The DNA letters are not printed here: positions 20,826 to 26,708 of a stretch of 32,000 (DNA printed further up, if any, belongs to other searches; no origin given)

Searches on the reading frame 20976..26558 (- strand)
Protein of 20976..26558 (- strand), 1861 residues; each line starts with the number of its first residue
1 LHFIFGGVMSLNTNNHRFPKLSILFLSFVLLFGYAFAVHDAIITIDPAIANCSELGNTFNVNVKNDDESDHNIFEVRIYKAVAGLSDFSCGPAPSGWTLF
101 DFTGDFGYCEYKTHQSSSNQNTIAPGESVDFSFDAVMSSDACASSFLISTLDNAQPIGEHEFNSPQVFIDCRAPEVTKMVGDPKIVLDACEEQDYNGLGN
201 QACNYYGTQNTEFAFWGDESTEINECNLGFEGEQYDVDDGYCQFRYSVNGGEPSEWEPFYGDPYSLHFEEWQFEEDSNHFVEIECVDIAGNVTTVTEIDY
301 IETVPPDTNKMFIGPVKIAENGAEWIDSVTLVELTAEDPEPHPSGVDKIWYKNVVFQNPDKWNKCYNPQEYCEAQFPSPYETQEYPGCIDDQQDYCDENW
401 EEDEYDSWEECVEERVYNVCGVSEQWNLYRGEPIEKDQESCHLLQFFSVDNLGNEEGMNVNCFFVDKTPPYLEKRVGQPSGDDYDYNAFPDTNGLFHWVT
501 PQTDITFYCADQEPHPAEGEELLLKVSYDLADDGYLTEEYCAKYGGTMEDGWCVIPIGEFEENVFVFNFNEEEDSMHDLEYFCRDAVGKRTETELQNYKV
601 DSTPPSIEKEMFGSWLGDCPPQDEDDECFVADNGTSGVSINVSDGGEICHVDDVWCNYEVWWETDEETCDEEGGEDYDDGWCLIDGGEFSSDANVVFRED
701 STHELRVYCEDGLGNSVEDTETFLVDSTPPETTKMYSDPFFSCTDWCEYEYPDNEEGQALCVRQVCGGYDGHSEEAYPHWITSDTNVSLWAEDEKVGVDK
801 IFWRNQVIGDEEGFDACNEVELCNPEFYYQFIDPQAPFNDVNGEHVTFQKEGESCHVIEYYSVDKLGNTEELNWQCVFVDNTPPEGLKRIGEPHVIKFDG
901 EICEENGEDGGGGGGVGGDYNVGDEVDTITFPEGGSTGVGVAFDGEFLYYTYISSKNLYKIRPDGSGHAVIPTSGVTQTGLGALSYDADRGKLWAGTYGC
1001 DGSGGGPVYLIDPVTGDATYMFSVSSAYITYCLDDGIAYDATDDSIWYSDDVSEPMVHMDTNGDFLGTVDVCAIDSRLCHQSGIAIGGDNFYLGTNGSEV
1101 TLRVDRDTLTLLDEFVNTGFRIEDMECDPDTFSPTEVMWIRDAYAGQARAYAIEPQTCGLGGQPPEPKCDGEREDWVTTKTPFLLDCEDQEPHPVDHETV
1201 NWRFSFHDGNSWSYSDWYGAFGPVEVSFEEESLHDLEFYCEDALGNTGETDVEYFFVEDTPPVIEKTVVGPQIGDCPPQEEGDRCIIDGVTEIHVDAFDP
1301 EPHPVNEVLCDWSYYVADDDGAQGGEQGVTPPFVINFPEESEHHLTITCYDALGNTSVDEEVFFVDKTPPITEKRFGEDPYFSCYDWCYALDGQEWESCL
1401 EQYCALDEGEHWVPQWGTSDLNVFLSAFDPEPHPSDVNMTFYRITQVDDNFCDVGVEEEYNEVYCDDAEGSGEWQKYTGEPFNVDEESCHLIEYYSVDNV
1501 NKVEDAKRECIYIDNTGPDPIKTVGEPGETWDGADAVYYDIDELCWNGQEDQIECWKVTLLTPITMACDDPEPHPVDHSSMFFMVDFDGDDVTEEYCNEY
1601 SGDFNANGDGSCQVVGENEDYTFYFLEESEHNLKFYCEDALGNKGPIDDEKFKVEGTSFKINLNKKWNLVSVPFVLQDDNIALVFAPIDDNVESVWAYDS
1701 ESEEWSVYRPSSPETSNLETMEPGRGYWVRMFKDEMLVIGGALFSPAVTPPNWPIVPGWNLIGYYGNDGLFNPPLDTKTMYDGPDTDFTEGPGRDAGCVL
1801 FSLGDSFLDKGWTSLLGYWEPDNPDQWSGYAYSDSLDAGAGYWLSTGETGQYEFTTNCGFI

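Call 6: search_protein_families(library=pfam, proteins=[window:20976-26558:-], max_evalue=0.01)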
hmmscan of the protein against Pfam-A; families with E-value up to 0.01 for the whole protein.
window:20976-26558:- (1861 aa): 3 families
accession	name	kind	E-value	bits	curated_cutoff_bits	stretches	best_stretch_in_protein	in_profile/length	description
PF20862.2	DUF6843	-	0.0011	19.3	27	0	843-882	44-83/110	Family of unknown function (DUF6843)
PF19077.6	Big_13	-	0.0078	17.1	27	0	271-298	64-96/102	Bacterial Ig-like domain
PF01599.25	Ribosomal_S27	-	0.0095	16.2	22.3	0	1493-1511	3-21/44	Ribosomal protein S27a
